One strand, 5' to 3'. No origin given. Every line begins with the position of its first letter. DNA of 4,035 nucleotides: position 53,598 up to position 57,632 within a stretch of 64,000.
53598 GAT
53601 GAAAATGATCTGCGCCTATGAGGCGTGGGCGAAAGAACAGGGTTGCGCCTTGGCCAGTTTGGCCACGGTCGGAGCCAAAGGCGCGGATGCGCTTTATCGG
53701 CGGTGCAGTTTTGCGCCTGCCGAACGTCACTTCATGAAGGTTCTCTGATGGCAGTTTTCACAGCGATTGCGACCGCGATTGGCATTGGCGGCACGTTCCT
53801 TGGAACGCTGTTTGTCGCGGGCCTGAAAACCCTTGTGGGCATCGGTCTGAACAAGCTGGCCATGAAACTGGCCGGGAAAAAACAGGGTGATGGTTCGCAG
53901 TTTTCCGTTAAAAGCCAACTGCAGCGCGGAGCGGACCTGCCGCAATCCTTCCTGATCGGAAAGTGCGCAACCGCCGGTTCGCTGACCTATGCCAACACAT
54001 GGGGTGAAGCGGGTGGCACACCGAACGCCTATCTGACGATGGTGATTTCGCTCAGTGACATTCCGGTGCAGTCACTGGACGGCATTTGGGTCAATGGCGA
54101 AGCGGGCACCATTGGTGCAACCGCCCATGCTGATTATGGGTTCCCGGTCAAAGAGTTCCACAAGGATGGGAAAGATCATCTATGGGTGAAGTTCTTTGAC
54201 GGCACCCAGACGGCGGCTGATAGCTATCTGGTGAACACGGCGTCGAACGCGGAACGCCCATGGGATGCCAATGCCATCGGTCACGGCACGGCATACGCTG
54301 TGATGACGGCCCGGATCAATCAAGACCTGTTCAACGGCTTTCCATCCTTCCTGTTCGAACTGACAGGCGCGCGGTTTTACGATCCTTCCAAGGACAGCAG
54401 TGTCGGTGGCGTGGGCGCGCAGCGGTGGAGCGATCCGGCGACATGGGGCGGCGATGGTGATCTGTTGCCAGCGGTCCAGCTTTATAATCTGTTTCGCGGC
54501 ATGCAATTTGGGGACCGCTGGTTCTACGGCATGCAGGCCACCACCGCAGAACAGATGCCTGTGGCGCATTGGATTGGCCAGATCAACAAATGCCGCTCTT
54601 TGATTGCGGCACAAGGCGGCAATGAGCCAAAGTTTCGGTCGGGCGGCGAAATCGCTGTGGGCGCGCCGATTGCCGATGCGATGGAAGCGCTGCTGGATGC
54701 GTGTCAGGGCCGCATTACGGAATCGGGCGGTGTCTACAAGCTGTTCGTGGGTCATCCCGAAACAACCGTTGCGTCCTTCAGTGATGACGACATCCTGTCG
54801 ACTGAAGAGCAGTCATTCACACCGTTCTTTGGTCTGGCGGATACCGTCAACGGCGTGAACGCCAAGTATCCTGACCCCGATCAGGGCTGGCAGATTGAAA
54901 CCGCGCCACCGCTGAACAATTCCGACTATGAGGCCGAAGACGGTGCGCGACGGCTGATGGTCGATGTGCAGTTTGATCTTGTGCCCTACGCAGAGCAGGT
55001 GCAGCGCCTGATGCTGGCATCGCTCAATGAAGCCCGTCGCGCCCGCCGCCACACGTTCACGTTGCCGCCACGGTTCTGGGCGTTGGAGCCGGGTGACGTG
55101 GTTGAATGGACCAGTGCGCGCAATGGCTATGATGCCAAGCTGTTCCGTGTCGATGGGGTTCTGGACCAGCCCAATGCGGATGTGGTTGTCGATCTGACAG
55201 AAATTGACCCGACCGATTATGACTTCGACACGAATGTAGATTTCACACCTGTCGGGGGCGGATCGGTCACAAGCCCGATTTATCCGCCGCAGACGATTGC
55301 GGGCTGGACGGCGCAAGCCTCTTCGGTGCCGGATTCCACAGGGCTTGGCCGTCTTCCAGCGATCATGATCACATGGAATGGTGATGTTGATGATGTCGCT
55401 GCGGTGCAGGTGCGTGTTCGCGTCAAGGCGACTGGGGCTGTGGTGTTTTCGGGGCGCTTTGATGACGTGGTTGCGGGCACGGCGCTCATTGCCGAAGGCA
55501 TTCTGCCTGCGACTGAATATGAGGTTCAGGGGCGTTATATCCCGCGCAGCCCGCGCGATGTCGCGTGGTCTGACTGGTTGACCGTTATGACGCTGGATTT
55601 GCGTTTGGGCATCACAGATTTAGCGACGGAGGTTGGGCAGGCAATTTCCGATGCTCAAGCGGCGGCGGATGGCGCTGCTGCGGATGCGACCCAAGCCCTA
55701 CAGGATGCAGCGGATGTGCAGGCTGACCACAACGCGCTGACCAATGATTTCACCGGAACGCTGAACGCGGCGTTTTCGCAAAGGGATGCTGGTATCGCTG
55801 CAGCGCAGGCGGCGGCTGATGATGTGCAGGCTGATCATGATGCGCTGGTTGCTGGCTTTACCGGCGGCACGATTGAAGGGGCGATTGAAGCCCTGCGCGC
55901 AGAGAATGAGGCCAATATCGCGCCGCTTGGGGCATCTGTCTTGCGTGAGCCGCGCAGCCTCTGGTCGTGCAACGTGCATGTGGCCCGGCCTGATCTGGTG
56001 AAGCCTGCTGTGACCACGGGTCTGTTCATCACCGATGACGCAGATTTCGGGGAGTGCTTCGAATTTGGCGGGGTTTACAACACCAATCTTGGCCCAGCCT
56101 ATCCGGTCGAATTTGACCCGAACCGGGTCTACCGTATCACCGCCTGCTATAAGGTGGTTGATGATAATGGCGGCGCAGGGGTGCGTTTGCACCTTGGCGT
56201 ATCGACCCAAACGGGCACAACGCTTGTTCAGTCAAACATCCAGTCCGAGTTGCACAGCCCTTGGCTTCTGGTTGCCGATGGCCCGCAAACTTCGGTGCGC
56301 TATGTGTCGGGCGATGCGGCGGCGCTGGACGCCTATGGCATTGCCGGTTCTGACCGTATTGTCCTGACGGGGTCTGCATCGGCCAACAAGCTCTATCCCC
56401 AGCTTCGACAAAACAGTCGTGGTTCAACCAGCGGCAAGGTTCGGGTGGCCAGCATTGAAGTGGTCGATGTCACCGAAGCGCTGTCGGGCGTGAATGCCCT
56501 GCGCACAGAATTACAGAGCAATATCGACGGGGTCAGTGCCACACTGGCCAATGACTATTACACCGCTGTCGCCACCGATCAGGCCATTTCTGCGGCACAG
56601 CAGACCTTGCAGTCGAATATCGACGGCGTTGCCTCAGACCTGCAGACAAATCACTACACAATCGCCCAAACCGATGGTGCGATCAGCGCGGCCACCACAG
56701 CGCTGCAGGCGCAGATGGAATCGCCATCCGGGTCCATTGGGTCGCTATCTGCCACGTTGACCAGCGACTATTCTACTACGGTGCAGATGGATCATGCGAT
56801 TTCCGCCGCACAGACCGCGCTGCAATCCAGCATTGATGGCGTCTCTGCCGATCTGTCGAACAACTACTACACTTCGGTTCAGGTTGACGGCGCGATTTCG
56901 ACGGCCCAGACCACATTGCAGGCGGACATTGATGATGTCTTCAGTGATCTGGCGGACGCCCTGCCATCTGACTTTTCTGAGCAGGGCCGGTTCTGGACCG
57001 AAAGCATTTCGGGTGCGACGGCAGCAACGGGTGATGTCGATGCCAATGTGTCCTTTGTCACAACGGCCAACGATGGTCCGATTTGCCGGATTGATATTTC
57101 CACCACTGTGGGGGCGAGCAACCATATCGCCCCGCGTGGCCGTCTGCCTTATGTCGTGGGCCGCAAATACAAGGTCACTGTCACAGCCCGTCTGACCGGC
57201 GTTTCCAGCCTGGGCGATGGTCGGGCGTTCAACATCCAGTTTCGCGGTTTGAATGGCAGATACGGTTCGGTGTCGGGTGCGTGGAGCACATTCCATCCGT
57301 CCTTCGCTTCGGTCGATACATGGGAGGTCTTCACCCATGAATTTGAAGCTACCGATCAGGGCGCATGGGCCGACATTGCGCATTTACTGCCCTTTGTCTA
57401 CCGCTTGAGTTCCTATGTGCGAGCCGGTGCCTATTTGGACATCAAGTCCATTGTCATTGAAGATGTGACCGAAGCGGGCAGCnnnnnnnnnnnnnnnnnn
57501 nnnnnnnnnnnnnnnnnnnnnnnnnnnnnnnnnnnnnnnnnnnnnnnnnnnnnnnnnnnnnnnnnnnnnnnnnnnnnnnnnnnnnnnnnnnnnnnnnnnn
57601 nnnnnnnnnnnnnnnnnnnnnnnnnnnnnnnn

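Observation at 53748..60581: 2277-aa modular fibre: J/g15-like N-terminus followed by at least five beta-sandwich-like modules separated by 32-aa repeats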

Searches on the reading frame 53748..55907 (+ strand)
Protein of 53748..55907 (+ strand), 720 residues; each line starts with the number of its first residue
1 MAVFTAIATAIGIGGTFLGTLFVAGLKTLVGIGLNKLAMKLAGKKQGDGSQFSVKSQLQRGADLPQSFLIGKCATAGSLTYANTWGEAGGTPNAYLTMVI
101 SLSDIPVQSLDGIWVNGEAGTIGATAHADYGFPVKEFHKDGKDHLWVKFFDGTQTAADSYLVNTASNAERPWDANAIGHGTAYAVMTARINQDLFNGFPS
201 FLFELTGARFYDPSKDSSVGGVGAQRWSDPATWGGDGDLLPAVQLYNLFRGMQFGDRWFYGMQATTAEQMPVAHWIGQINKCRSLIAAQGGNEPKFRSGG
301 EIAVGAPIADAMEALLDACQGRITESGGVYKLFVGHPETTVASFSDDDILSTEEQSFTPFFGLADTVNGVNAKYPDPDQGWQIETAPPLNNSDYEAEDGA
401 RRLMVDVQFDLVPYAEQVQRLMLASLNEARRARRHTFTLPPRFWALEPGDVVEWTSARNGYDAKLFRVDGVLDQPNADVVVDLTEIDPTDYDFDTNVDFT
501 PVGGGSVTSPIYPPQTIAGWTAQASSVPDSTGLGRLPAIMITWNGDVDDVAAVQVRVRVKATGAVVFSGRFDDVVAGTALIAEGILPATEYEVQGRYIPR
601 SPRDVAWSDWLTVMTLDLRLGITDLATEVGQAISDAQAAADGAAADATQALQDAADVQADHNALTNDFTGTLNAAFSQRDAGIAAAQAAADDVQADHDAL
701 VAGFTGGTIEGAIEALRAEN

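Call 51: search_dna_similar(query=window:53748-55907:+, collection=phages, mode=protein, max_rows=20)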
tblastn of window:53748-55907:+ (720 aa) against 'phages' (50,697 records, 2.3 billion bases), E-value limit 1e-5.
Records with a match: 448; places in all: 448; records where one place covers at least 80% of the query: 19.
Best place of each record, by identity: <60% 448.
By first word of the organism name: Salmonella 184; Escherichia 124; Vibrio 16; Klebsiella 15; Rhizobium 14; Bacteriophage 13; Acinetobacter 8; Serratia 8; Enterobacteria 8; Roseobacter 7; and 20 more.
By host as written in the record: - 67; Escherichia coli 40; Salmonella enterica subsp. enterica serovar Enteritidis PT1 28; Salmonella enterica subsp. enterica serovar Enteritidis 20; Salmonella enterica subsp. enterica 17; Escherichia coli K-12 16; Salmonella sp. 16; Salmonella enterica 10; and 121 more.
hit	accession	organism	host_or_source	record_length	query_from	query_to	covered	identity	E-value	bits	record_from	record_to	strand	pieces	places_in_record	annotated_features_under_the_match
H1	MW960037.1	Rhizobium phage RHph_X2_26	Sinorhizobium americanum X2_26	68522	26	625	83%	48.8%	0e+0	585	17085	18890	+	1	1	putative tail protein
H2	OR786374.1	Sinorhizobium phage StopSmel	Sinorhizobium meliloti NRRL L-50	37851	25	625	83%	41.5%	3e-126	420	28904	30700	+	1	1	tail protein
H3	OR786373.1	Sinorhizobium phage Aussie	Sinorhizobium meliloti NRRL L-50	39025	30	625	83%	41.0%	7e-125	416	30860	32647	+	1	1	tail protein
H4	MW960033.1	Rhizobium phage RHph_X3_2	Sinorhizobium americanum X3_2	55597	30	625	83%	40.3%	2e-118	397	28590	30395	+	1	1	putative tail protein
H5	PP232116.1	Mesorhizobium phage vB_MseS-P1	Mesorhizobium sediminum CBW1107-2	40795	24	625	84%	38.9%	1e-118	398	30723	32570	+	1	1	megatron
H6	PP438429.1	Synechococcus phage Ssp-JY39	Synechococcus sp.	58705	24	625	84%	38.8%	6e-118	396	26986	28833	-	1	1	putative tail protein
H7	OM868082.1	Synechococcus phage Yong-M2-251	Synechococcus sp. PCC 7002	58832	24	625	84%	38.8%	6e-118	396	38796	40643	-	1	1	gene transfer agent protein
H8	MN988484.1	Rhizobium phage RHph_Y60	Rhizobium etli TAL182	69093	23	615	82%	37.8%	1e-108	369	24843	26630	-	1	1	putative tail protein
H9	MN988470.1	Rhizobium phage RHph_TM3_3_9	Rhizobium etli T3_9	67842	23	615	82%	37.4%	9e-108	366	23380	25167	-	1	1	putative tail protein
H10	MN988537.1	Rhizobium phage RHph_TM3_3_10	Rhizobium etli T3_10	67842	23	615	82%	37.4%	9e-108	366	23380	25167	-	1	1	putative tail protein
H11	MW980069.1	Rhizobium phage RHEph19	Rhizobium etli sv. phaseoli N561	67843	23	615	82%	37.4%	9e-108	366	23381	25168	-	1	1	putative tail protein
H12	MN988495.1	Rhizobium phage RHph_TM3_3_13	Rhizobium etli T3_13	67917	23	615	82%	37.4%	9e-108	366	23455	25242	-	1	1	putative tail protein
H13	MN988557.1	Rhizobium phage RHph_Y52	Rhizobium phaseoli IE6794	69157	26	625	83%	36.3%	3e-106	362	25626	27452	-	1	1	putative tail protein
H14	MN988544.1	Rhizobium phage RHph_Y21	Rhizobium phaseoli N841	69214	26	625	83%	36.3%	3e-106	362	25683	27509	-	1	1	putative tail protein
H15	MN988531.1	Rhizobium phage RHph_Y5A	Rhizobium phaseoli N161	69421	26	615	82%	36.9%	5e-107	364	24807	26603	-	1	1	putative tail protein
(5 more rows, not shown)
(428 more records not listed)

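Call 72: search_solved_structures(query=window:53748-55907:+, max_evalue=10)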
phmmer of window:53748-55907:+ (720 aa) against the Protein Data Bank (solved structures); distinct sequences matched with E-value up to 10: 16.
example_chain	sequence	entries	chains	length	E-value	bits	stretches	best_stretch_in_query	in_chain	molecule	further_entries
8hqz_A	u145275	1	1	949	1.3e-09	40.5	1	307-515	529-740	Baseplate hub protein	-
7zhj_b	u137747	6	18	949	7.3e-07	31.4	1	301-500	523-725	Probable baseplate hub protein | Baseplate hub protein pb3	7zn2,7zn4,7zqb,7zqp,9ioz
8x80_A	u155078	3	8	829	0.046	15.6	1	552-614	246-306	Leptin receptor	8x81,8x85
8ave_B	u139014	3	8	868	0.048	15.5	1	552-614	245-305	Leptin receptor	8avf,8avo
8avb_B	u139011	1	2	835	0.14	14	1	541-613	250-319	Leptin receptor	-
8dh8_A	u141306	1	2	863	0.15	13.9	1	541-613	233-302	Leptin receptor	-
8avc_B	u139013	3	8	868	0.15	13.9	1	541-613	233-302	Leptin receptor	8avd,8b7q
6bpq_A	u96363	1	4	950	1.7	10.3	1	526-602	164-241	Transient receptor potential cation channel subfamily M member 8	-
6o6a_A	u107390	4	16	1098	2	10.2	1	526-602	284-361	Transient receptor potential cation channel subfamily M member 8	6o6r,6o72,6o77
9p7s_A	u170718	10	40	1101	2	10.2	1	526-602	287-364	Transient receptor potential cation channel subfamily M member 8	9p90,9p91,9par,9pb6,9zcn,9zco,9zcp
9zcr_A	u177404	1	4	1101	2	10.2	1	526-602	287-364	Transient receptor potential cation channel subfamily M member 8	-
8e4q_A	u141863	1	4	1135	2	10.1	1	526-602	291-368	Transient receptor potential cation channel subfamily M member 8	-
6nr4_A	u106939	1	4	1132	2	10.1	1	526-602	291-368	Transient receptor potential cation channel subfamily M member 8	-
6nr2_A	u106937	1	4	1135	2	10.1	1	526-602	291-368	Transient receptor potential cation channel subfamily M member 8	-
6nr3_A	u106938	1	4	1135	2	10.1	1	526-602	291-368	Transient receptor potential cation channel subfamily M member 8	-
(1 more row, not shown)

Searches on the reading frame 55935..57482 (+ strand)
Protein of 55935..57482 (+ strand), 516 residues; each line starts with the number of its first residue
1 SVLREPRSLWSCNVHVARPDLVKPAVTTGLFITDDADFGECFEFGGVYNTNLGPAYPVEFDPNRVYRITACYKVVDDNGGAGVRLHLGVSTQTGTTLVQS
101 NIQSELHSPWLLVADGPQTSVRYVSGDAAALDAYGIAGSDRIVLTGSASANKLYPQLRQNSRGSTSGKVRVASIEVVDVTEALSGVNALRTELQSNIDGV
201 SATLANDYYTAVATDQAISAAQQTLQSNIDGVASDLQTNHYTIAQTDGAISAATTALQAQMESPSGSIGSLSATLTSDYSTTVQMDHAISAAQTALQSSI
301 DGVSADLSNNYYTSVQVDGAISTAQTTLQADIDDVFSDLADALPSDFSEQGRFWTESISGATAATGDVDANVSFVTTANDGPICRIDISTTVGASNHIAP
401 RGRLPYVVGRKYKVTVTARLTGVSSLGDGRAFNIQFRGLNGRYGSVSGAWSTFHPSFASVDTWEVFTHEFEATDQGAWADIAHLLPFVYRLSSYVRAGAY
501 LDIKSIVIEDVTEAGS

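Call 23: find_homologous_proteins(query=window:55935-57482:+, max_evalue=0.00001)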
Query window:55935-57482:+ (516 aa): 14 proteins with E <= 0.00001 among 8000 candidates.
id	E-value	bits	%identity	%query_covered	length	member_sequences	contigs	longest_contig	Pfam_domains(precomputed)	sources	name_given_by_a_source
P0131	1.1e-95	339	45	66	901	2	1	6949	-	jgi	-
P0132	2.8e-91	325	51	49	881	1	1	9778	-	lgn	-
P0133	1.5e-64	237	50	52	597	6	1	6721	-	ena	-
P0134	1.9e-57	213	43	58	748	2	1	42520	-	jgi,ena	-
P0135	2.4e-56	209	42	58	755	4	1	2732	-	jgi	-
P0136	2.4e-49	186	35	38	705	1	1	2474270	-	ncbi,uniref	ncbi:hypothetical protein [Vibrio owensii]|uniref:hypothetical protein n=1 Tax=Vibrio owensii TaxID=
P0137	8.7e-48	181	35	37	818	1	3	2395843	-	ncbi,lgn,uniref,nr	ncbi:phage tail tip protein [Vibrio harveyi]|uniref:phage tail tip protein n=1 Tax=Vibrio harveyi Ta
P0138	1.4e-36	144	41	38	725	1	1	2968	-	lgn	-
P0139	2.5e-36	143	43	29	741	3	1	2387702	PF07889.18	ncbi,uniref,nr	ncbi:hypothetical protein [Vibrio harveyi]|uniref:hypothetical protein n=1 Tax=Vibrio harveyi TaxID=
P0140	3.1e-27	113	34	43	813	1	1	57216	-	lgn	-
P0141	4.2e-24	103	39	32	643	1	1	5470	-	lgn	-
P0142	4.7e-16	77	54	17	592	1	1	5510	PF09327.17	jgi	-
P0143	3.5e-11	61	33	43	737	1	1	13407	-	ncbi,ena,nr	ncbi:MAG TPA: hypothetical protein DIT40_08265 [Alphaproteobacteria bacterium]|nr:hypothetical prote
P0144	2.0e-7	48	45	18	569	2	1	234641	PF09327.17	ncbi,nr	ncbi:putative phage tail protein [Roseobacter sp. AzwK-3b]|nr:putative phage tail protein [Roseobact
